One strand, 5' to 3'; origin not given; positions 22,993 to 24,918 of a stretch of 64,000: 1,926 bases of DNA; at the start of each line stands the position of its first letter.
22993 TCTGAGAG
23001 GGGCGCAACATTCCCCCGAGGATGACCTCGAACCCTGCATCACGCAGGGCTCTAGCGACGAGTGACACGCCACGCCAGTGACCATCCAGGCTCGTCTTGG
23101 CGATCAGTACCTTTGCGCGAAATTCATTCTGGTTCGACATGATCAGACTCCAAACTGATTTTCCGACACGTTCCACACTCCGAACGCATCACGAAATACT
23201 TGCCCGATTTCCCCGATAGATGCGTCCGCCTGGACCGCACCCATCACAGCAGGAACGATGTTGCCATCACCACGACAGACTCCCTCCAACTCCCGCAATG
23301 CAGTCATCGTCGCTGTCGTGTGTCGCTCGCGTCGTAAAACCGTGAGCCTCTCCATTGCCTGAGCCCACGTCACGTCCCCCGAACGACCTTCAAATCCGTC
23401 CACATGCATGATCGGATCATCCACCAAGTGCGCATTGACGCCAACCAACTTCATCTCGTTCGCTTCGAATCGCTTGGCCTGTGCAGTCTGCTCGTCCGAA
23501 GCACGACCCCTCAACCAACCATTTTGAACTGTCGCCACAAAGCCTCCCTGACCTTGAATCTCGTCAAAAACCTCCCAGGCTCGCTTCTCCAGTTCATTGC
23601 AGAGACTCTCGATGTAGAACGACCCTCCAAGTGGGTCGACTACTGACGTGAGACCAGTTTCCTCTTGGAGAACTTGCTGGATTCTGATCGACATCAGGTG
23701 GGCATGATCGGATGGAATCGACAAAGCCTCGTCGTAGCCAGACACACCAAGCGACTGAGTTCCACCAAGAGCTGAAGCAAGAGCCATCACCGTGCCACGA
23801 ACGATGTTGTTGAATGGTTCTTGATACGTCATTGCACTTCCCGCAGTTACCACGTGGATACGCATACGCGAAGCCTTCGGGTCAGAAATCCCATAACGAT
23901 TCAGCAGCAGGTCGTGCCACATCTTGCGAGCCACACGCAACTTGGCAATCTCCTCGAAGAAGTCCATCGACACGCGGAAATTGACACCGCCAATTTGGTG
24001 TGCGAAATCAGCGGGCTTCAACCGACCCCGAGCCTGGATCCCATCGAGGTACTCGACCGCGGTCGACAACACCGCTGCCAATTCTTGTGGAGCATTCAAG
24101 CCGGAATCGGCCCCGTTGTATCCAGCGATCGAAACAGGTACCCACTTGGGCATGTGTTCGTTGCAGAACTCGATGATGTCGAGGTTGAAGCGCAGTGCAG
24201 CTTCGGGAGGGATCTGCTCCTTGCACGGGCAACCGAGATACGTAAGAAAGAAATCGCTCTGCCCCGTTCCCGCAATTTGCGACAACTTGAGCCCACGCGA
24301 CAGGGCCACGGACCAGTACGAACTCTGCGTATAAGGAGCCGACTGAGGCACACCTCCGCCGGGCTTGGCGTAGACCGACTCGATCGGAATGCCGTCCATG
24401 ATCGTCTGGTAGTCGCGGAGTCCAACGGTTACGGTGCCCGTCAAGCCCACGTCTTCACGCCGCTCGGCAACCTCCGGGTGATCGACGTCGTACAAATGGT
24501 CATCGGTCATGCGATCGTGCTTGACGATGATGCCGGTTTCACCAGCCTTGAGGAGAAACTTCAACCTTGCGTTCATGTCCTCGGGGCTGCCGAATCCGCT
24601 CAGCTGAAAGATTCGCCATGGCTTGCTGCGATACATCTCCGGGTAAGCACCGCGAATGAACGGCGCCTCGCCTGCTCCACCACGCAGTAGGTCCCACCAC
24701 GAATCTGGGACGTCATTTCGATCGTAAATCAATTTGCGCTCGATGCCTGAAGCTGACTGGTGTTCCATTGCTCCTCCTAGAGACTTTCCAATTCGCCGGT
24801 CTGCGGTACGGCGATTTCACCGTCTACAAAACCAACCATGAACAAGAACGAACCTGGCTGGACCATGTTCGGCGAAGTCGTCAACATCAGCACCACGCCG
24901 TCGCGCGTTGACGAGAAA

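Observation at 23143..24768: Mutase large subunit has all three classical MCM substrate/catalytic positions replaced (Tyr->Leu, Arg->Cys/Pro, His->Asn)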

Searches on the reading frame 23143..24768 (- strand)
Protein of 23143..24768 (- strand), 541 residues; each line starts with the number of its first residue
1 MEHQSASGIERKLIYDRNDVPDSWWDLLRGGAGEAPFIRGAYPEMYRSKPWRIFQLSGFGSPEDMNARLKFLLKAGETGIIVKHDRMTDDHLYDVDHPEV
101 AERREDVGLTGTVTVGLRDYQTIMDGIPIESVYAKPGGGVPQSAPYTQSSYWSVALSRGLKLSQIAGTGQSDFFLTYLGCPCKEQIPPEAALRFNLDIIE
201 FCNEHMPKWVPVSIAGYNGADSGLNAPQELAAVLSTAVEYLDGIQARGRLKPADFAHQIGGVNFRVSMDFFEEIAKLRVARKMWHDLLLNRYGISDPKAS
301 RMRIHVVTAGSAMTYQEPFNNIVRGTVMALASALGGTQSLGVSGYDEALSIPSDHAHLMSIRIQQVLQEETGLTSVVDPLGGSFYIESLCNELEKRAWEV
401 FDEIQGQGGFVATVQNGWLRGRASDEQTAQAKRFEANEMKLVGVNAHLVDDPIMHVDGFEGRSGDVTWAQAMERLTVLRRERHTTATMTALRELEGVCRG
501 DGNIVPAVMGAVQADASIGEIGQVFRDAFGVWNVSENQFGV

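Call 3: search_protein_families(library=pfam, proteins=[window:23143-24768:-])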
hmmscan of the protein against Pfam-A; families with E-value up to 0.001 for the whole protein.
window:23143-24768:- (541 aa): 1 family
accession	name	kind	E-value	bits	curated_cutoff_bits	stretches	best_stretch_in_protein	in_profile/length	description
PF01642.28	MM_CoA_mutase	-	2e-134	449.4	22.1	1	6-530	3-512/512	Methylmalonyl-CoA mutase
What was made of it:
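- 23143..24768 (-): Acyl-CoA mutase large (substrate-binding TIM-barrel) subunit, 541 aa, clade signature L56/C180/N218. PF01642 E 2e-134 (call 3).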

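Call 4: search_solved_structures(query=window:23143-24768:-, show_alignments=4)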
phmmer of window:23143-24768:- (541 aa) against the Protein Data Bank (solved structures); distinct sequences matched with E-value up to 0.001: 11.
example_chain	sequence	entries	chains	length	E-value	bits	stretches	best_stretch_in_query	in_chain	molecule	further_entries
4r3u_A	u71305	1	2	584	2.1e-83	283.9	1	30-532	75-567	2-hydroxyisobutyryl-CoA mutase large subunit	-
8gju_J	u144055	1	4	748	3.9e-74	253.3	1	7-534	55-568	Methylmalonyl-CoA mutase, mitochondrial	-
2xij_A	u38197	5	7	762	4.1e-74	253.2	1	7-534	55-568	METHYLMALONYL-COA MUTASE, MITOCHONDRIAL | Methylmalonyl-CoA mutase, mitochondrial precursor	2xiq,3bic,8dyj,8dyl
5req_A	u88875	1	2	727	2.2e-70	240.9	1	26-533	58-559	PROTEIN (METHYLMALONYL-COA MUTASE ALPHA-SUBUNIT)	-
1req_A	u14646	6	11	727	3e-70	240.4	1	26-533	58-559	METHYLMALONYL-COA MUTASE | PROTEIN (METHYLMALONYL-COA MUTASE)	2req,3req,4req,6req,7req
1e1c_A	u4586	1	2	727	7.9e-70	239.1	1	26-533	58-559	METHYLMALONYL-COA MUTASE ALPHA CHAIN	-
6oxc_A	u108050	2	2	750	2.3e-69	237.6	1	29-530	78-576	Methylmalonyl-CoA mutase large subunit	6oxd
8ssl_A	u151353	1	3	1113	1e-30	110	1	161-525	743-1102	Fused isobutyryl-CoA mutase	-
4xc6_A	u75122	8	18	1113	1.1e-30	109.9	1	161-525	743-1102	Isobutyryl-CoA mutase fused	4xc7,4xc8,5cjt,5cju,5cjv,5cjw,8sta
1e1c_B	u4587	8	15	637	1.1e-23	86.7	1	218-420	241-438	METHYLMALONYL-COA MUTASE BETA CHAIN | METHYLMALONYL-COA MUTASE | PROTEIN (METHYLMALONYL-COA MUTASE BETA-SUBUNIT)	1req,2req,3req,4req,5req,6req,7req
6oxc_B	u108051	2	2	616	9.2e-23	83.7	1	221-447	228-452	Methylmalonyl-CoA mutase small subunit mutA | Methylmalonyl-CoA mutase small subunit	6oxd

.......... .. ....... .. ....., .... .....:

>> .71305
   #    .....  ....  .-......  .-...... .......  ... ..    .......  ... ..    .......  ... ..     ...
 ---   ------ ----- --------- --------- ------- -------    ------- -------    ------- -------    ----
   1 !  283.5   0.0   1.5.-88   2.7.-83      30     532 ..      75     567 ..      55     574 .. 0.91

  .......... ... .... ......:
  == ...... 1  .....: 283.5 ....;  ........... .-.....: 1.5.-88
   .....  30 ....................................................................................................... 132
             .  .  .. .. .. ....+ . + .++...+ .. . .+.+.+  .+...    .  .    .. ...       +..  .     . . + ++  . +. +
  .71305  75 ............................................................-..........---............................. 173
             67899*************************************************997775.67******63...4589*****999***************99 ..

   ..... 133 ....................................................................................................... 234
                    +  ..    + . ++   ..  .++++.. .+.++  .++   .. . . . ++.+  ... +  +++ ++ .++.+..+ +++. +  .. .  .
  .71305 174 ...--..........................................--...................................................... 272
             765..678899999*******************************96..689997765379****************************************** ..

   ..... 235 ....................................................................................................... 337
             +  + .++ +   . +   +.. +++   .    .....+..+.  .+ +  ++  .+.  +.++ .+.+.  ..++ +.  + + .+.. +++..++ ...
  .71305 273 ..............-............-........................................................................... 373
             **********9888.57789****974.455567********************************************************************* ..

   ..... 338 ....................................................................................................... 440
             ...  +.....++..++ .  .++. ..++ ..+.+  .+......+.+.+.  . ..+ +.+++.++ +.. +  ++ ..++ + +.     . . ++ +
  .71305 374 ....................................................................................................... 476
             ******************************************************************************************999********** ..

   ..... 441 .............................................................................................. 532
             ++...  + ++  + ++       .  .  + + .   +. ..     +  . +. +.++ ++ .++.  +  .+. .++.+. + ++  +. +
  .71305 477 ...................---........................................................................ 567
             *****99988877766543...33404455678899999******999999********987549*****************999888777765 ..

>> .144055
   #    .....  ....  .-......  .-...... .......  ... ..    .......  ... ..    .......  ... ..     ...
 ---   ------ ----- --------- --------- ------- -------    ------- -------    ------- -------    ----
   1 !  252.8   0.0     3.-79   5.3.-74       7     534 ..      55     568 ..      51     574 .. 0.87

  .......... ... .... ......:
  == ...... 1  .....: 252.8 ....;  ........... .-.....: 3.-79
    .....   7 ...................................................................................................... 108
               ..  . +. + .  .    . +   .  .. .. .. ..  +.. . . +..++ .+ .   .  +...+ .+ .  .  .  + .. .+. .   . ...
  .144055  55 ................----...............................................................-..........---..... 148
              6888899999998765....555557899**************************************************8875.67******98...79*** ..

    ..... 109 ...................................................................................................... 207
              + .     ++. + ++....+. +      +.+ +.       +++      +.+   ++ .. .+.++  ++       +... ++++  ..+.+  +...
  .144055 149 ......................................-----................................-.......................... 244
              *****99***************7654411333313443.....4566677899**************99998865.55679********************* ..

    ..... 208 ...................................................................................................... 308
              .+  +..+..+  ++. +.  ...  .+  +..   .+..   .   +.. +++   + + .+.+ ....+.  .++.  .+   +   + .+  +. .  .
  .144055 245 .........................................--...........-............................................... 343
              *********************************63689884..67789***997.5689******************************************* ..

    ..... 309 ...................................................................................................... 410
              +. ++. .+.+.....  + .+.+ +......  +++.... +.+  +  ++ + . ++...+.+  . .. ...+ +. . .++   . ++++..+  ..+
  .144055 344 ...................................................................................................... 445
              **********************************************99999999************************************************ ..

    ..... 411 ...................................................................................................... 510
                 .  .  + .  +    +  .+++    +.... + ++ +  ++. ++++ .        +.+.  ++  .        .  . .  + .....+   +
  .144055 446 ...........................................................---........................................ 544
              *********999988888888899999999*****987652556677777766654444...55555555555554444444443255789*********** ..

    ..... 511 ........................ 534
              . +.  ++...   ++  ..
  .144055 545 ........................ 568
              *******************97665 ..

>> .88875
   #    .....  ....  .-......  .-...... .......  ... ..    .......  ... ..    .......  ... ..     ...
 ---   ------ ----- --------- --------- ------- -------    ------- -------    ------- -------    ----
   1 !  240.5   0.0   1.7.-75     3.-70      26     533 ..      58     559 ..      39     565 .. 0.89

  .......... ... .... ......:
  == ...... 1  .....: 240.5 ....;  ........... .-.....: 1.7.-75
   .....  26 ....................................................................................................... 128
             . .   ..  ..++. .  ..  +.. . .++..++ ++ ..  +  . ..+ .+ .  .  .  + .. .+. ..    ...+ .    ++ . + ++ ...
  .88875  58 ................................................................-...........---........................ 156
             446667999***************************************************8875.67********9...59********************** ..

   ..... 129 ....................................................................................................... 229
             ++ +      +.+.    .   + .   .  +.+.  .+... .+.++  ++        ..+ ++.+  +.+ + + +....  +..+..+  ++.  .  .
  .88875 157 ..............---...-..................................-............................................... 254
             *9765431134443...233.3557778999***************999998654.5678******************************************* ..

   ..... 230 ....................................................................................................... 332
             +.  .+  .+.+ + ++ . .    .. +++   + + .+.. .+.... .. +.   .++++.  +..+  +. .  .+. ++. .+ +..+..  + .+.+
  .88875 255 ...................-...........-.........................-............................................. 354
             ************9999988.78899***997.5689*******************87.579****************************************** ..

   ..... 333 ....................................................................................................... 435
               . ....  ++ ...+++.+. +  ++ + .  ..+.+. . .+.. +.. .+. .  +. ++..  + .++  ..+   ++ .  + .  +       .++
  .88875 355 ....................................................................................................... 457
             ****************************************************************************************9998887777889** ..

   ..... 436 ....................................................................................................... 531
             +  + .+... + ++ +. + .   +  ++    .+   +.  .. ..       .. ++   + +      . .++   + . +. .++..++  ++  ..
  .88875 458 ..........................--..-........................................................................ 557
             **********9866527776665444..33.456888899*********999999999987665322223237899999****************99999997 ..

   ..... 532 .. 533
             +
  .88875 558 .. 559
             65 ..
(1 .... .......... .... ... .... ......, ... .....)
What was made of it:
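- Checked: HMMER pairwise alignments to P. shermanii MCM (5req/1req), human MCM and HcmA 4r3u put Leu56 opposite Tyr89 (Phe in the 5req Y89F mutant, Ile in HcmA) and Asn218 opposite His244 (call 4).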

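Call 5: search_protein_families(library=ncbifam, proteins=[window:23143-24768:-], max_evalue=0.00001)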
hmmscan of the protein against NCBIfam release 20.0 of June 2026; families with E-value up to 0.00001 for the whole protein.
window:23143-24768:- (541 aa): 4 families
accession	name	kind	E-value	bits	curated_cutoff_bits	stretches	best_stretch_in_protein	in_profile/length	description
TIGR00641.1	acid_CoA_mut_N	subfamily_domain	3e-114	382.2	303.8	1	4-535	2-525/528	methylmalonyl-CoA mutase N-terminal domain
NF006944.0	PRK09426.1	equivalog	5.8e-103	345.2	876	1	3-535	35-554/721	methylmalonyl-CoA mutase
TIGR00642.1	mmCoA_mut_beta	equivalog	4.3e-41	140.8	617.25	1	204-446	209-449/620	methylmalonyl-CoA mutase small subunit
NF045497.1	IsobCoAmut_IcmF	equivalog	2.7e-39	134.7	1500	1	187-528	729-1068/1076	fused isobutyryl-CoA mutase/GTPase IcmF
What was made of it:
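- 23143..24768 (-): TIGR00641 382 bits, above its cutoff of 303.8 (call 5).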
